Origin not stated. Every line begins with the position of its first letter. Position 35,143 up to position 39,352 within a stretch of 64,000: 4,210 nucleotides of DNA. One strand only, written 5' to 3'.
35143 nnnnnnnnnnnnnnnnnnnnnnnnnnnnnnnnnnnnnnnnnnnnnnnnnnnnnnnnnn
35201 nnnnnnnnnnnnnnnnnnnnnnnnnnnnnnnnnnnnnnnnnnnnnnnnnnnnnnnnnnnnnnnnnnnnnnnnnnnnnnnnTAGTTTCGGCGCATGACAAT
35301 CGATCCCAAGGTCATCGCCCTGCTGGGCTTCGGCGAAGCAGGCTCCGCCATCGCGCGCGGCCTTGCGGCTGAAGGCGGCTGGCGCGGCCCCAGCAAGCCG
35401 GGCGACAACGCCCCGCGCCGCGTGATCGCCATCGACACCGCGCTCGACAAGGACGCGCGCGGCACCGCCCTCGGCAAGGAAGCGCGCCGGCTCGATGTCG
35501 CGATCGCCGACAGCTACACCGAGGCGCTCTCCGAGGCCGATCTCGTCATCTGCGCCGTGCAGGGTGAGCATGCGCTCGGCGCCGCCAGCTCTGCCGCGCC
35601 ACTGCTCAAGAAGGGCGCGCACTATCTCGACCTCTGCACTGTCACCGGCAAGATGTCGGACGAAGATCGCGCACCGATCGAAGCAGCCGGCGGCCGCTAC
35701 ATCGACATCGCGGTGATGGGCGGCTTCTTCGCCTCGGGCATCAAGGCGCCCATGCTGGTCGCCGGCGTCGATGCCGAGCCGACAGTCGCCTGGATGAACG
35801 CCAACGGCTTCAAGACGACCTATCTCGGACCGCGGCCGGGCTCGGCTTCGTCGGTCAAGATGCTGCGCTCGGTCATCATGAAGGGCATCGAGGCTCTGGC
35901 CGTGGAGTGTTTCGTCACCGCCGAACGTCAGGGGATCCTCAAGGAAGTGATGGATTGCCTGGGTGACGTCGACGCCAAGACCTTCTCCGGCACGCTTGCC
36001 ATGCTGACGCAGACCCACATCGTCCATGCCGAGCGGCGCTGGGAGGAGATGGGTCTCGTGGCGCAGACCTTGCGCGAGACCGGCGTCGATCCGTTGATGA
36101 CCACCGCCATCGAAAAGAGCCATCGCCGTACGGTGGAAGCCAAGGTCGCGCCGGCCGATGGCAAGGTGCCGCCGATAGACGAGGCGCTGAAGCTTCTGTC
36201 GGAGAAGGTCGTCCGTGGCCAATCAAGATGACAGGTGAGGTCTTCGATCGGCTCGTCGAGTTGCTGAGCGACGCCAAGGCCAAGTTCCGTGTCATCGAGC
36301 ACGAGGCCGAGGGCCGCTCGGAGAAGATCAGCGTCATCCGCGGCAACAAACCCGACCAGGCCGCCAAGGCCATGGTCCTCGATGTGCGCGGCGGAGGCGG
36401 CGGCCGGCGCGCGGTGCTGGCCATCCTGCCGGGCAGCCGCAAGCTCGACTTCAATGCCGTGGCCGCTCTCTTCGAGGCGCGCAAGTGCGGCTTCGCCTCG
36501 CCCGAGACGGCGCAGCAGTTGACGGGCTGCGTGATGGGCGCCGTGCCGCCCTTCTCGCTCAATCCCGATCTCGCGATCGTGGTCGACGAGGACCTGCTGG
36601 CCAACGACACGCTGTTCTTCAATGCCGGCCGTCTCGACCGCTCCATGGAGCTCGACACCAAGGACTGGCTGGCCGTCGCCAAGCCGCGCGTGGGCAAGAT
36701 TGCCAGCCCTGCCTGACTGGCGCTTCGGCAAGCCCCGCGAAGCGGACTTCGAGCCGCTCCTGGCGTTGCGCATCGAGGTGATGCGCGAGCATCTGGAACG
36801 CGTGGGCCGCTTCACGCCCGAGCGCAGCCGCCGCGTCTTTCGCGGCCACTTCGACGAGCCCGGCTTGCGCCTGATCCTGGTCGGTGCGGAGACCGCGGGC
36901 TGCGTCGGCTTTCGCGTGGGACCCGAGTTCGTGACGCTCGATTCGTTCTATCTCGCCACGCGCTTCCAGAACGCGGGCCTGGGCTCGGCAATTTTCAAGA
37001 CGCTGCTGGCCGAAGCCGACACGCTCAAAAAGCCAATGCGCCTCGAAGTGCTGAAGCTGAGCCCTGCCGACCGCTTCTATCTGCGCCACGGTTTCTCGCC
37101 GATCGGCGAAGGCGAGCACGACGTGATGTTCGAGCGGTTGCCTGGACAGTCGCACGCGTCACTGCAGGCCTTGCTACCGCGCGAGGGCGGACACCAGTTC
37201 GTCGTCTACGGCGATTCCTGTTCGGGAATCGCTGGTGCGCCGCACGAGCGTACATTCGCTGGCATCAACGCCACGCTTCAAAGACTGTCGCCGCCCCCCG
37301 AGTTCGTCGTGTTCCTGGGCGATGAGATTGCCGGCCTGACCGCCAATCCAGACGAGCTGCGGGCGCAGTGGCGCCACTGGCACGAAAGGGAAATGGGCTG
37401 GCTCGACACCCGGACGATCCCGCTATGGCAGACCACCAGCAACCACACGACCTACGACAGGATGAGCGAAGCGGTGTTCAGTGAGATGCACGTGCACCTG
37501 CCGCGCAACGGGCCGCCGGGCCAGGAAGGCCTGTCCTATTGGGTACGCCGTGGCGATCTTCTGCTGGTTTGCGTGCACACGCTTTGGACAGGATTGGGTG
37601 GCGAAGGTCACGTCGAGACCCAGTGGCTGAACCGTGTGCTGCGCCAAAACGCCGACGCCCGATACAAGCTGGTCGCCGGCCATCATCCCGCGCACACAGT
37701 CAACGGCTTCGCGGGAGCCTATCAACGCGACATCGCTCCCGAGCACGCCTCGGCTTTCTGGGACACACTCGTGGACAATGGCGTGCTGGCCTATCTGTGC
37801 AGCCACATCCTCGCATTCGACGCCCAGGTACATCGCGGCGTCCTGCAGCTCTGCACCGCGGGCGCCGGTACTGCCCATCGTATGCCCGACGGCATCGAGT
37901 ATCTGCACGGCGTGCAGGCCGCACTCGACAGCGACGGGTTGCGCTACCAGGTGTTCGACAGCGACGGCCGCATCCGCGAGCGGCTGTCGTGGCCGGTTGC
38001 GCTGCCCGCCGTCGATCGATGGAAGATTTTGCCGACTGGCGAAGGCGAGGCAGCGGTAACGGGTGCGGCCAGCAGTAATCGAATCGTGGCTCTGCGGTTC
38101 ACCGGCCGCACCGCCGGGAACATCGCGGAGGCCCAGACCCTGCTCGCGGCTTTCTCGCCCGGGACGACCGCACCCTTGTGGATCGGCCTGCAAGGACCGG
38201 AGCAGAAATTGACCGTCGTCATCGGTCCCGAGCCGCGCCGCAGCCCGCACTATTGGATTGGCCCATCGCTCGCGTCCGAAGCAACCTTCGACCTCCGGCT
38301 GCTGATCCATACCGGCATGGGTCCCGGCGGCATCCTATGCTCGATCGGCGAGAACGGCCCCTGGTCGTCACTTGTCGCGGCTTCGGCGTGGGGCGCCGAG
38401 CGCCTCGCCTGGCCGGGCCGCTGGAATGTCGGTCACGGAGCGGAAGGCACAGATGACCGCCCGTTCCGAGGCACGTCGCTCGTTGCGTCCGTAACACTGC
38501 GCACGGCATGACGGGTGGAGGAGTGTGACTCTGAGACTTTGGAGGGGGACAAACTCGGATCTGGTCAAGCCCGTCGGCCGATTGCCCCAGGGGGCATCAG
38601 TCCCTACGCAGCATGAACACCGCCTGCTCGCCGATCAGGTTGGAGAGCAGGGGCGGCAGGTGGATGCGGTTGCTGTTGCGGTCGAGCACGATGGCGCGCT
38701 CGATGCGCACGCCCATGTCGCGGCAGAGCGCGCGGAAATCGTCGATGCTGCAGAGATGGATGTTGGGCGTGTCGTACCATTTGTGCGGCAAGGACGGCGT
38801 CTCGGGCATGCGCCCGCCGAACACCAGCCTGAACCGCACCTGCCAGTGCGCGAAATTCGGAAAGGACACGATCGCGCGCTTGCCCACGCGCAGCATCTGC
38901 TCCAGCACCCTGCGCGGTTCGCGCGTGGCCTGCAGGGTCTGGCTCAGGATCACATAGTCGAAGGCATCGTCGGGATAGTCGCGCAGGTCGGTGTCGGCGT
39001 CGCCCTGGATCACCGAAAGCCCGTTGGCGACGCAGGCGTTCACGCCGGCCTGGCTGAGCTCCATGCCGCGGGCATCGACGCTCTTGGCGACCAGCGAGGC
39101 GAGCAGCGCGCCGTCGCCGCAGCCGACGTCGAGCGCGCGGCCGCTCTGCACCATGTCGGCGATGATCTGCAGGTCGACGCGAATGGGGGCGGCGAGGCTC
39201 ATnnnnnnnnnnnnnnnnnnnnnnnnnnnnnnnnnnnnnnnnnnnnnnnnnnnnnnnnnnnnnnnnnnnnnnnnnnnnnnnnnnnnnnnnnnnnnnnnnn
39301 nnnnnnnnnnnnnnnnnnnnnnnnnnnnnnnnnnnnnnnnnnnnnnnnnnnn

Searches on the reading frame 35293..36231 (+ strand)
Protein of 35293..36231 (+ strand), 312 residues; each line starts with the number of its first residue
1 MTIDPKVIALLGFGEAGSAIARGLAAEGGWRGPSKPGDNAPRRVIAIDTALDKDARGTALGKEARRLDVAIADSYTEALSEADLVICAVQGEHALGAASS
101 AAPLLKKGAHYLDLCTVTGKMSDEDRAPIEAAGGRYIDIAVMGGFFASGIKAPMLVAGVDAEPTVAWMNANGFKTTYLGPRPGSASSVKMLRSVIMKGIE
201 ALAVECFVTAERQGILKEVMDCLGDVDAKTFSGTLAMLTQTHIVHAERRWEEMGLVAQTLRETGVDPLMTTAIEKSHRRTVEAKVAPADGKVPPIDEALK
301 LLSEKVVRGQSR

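Call 76: search_protein_families(library=pfam, proteins=[window:35293-36231:+], max_evalue=0.0001)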
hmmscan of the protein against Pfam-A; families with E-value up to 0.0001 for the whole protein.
window:35293-36231:+ (312 aa): 2 families
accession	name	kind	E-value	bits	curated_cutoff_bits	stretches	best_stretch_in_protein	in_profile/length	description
PF09130.16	DUF1932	-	1.1e-10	41.7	25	1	210-279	1-69/70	Domain of unknown function (DUF1932)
PF03807.23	F420_oxidored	-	1.2e-06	29.4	21.6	1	8-105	2-83/94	NADP oxidoreductase coenzyme F420-dependent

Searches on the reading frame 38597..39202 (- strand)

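Call 76: search_protein_families(library=pfam, proteins=[window:38597-39202:-], max_evalue=0.0001)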
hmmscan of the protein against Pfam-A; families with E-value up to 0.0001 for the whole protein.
window:38597-39202:- (201 aa): 6 families
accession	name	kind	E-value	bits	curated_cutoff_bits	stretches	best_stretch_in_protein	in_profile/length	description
PF07021.18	MetW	-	4.6e-78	261.7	21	1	8-198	1-193/193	Methionine biosynthesis protein MetW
PF08241.18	Methyltransf_11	-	3.2e-11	44.1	21.2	1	24-108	1-88/95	Methyltransferase domain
PF13489.12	Methyltransf_23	-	7.5e-10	39.2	27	1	19-165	22-159/164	Methyltransferase domain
PF13649.12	Methyltransf_25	-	2.8e-09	38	27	1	24-108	2-94/97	Methyltransferase domain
PF13847.12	Methyltransf_31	-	7.4e-09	35.9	27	1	22-108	6-102/145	Methyltransferase domain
PF08242.18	Methyltransf_12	-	3.1e-08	34.7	30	1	24-106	1-91/98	Methyltransferase domain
